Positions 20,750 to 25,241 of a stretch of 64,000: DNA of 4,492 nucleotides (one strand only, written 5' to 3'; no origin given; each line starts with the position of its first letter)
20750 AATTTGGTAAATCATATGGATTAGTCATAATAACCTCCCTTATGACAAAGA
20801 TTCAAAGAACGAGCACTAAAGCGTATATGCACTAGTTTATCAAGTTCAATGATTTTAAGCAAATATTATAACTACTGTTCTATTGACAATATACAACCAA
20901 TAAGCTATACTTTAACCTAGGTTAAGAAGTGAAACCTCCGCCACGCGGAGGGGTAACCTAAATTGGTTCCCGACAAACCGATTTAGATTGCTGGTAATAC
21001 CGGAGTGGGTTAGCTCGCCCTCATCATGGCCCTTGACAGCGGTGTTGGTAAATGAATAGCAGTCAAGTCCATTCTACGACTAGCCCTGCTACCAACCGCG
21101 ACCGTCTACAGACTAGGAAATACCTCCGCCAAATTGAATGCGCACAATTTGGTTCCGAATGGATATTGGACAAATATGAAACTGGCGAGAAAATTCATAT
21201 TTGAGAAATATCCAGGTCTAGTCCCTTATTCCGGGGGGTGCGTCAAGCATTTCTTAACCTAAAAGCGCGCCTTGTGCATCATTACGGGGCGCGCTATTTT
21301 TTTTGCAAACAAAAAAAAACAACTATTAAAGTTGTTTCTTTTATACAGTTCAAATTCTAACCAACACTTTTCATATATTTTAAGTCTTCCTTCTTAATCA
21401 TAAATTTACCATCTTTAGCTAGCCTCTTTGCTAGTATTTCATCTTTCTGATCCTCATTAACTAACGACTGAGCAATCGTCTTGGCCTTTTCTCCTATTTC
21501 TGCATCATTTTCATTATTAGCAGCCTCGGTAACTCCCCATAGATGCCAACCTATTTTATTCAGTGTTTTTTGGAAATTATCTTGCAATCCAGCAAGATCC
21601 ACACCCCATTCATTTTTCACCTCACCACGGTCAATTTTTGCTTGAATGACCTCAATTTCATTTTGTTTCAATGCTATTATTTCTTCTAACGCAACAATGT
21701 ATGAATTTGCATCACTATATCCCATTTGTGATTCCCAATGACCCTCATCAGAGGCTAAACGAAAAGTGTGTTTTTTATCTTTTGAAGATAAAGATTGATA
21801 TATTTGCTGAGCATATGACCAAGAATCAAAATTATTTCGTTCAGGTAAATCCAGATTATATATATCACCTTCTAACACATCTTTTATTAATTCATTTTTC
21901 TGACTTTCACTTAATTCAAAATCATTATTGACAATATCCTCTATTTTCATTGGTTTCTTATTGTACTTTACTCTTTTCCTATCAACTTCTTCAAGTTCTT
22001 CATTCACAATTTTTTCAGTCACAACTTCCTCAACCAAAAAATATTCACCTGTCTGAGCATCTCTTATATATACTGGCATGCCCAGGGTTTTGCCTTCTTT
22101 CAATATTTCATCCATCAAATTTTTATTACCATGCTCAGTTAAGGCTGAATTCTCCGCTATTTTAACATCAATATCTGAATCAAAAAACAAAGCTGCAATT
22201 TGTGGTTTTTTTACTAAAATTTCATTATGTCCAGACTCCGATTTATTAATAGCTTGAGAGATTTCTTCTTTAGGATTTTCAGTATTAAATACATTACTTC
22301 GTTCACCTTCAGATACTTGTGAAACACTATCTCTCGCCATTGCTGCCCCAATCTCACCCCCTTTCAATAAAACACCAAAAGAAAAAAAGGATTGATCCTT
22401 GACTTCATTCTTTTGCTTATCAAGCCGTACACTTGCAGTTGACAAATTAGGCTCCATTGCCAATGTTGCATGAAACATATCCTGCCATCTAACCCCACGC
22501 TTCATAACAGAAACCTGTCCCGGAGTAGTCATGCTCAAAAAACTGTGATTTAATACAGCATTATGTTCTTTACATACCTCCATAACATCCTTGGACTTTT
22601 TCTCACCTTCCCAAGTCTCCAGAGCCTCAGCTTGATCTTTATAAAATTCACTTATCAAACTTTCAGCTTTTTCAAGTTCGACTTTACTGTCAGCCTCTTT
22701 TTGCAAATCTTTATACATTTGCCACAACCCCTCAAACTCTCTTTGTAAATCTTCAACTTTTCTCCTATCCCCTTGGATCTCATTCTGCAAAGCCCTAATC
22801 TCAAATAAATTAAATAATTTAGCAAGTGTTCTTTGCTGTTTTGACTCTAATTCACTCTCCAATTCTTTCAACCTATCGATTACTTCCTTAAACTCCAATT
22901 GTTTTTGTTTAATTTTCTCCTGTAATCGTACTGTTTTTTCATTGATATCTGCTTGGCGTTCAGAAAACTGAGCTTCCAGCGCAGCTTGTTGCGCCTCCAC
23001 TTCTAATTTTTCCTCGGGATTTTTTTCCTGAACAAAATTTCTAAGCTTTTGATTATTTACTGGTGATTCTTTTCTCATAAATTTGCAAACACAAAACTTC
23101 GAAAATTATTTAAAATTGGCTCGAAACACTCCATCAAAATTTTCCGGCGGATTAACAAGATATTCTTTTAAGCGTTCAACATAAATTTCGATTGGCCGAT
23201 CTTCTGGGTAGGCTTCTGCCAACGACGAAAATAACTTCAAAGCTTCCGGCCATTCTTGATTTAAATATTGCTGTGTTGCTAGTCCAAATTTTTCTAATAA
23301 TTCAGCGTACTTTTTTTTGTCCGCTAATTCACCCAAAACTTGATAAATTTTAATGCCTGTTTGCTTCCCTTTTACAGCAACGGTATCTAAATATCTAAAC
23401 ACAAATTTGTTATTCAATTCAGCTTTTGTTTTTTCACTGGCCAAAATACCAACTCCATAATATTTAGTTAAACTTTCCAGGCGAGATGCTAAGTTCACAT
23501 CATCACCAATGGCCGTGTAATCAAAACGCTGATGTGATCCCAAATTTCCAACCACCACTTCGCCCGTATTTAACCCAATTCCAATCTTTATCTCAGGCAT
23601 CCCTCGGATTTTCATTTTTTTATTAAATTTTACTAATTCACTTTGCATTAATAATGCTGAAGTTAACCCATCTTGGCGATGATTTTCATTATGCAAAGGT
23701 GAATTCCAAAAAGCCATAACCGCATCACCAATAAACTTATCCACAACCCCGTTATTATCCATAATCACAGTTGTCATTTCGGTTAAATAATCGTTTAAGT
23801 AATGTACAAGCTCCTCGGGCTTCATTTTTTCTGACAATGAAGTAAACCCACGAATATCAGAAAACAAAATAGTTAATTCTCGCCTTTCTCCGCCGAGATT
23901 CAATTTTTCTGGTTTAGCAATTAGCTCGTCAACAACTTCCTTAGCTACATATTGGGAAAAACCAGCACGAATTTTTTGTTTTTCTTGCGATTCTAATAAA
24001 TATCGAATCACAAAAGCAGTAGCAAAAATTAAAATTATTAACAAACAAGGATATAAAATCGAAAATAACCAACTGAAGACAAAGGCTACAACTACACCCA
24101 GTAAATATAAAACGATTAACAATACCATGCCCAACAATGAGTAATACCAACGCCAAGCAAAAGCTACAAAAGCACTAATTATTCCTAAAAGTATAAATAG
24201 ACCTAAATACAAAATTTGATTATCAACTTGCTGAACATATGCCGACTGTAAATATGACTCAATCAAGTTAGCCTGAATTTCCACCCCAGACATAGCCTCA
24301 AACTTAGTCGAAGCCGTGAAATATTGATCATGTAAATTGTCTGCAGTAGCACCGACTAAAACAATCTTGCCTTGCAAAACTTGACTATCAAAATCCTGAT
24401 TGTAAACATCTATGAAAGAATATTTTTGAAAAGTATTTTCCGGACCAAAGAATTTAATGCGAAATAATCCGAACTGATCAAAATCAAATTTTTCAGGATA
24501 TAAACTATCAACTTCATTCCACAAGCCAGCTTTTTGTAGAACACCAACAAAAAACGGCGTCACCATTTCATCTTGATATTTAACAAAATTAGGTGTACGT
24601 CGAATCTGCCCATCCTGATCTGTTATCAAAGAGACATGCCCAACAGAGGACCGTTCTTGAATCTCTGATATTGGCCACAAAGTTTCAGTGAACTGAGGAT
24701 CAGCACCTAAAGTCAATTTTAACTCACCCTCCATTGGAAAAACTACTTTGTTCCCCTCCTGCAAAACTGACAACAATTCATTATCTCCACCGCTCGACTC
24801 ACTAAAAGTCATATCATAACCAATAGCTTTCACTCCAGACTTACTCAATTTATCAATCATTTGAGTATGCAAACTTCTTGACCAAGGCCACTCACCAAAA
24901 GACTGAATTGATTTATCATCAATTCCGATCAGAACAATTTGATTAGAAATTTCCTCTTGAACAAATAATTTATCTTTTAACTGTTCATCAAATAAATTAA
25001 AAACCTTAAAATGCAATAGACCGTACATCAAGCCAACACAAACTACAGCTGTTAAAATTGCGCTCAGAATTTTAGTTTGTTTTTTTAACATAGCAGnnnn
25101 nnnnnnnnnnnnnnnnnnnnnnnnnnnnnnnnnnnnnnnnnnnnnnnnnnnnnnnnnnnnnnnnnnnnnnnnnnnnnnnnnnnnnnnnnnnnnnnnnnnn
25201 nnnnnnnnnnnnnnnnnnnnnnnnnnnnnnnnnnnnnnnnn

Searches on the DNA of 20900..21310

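Call 62: search_rna_families(source=window, start=20900, end=21310, threshold=evalue, max_evalue=10, show_alignments=2)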
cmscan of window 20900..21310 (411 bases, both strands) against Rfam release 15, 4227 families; matches with E-value up to 10: 5.
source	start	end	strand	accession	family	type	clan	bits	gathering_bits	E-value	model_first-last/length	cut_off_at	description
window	21222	21303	+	RF02869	ncS025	Gene; sRNA;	-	17.2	46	1.1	1-85/85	no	Burkholderia sRNA 25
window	21233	21310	+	RF00519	suhB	Gene; sRNA;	CL00108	14.9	41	1.5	1-77/77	no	Makes More Granules Regulator RNA (mmgR)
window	21226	21310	+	RF00024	Telomerase-vert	Gene;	CL00004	13.6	70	0.24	1-98/443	3'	Vertebrate telomerase RNA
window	21129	21169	-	RF01718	Polynucleobacter-1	Gene; sRNA;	-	10.7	37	6.4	87-134/141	no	Polynucleobacter-1 RNA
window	21147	21174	+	RF02216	ZNFX1-AS1_2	Gene; lncRNA;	-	10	45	5.5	1-93/93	no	ZNFX1 antisense RNA 1 conserved region 2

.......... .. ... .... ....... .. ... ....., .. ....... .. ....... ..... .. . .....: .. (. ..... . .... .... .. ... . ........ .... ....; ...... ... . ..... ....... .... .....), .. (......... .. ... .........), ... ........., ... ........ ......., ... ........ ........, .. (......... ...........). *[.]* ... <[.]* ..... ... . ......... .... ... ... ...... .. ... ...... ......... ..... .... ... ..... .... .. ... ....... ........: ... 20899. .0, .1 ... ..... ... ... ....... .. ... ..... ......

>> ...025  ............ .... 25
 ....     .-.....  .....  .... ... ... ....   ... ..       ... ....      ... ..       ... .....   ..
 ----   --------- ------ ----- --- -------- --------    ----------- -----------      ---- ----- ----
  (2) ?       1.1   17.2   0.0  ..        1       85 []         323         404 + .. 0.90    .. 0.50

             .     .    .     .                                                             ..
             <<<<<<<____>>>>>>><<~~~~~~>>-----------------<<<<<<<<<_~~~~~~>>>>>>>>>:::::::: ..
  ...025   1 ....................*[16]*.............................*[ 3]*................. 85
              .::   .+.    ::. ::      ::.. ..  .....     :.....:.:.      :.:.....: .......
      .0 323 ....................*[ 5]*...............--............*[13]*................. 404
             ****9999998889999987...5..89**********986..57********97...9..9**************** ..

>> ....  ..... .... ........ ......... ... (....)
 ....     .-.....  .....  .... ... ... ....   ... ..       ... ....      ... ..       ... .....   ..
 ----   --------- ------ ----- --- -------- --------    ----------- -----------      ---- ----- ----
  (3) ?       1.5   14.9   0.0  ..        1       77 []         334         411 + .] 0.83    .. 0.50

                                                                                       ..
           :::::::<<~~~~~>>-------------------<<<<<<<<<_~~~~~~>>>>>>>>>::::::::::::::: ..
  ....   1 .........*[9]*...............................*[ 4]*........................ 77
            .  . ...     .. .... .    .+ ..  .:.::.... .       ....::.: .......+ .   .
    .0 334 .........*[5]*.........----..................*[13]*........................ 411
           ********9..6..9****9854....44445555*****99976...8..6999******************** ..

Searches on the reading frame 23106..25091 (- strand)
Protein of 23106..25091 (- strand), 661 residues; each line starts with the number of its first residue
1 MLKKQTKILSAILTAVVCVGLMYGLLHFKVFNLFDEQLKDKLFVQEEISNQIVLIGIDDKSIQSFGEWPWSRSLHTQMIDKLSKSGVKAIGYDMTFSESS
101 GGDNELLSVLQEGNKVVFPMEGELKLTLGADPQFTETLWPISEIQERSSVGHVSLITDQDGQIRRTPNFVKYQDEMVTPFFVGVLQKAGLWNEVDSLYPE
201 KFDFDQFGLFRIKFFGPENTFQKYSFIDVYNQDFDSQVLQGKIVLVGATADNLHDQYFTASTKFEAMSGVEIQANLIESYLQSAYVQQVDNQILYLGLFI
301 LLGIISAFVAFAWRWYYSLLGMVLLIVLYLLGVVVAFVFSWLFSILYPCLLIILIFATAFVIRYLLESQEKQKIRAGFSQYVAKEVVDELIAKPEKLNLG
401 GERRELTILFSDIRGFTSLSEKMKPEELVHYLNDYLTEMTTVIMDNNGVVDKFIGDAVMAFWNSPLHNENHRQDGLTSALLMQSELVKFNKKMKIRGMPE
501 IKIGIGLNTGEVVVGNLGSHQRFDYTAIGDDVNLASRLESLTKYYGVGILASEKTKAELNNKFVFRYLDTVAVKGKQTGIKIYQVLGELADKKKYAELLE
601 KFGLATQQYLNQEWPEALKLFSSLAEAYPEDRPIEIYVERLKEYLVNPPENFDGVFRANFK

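Call 18: search_protein_families(library=phrogs, proteins=[window:23106-25091:-], max_evalue=0.001)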
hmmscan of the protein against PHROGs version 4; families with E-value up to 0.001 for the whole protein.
window:23106-25091:- (661 aa): 5 families
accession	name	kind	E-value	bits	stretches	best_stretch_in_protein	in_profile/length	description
phrog_35576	-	unknown function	6.5e-99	333.1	1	7-601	4-634/681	-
phrog_29613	-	unknown function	3.9e-24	86.3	1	369-576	276-475/487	-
phrog_34154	-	unknown function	1.4e-23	84.5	1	400-583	214-393/396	-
phrog_25255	-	unknown function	5.9e-18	65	1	401-592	83-268/1125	-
phrog_19370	-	unknown function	0.00064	19.6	1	405-529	106-241/450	-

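Call 19: search_protein_families(library=pfam, proteins=[window:23106-25091:-], max_evalue=0.001)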
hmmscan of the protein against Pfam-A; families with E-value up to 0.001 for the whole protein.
window:23106-25091:- (661 aa): 2 families
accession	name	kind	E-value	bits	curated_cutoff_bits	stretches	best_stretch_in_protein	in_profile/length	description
PF05226.16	CHASE2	-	1.1e-49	169.8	26.3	1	22-303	6-255/257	CHASE2 domain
PF00211.25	Guanylate_cyc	-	8e-28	97.7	21.9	1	405-585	8-181/183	Adenylate and Guanylate cyclase catalytic domain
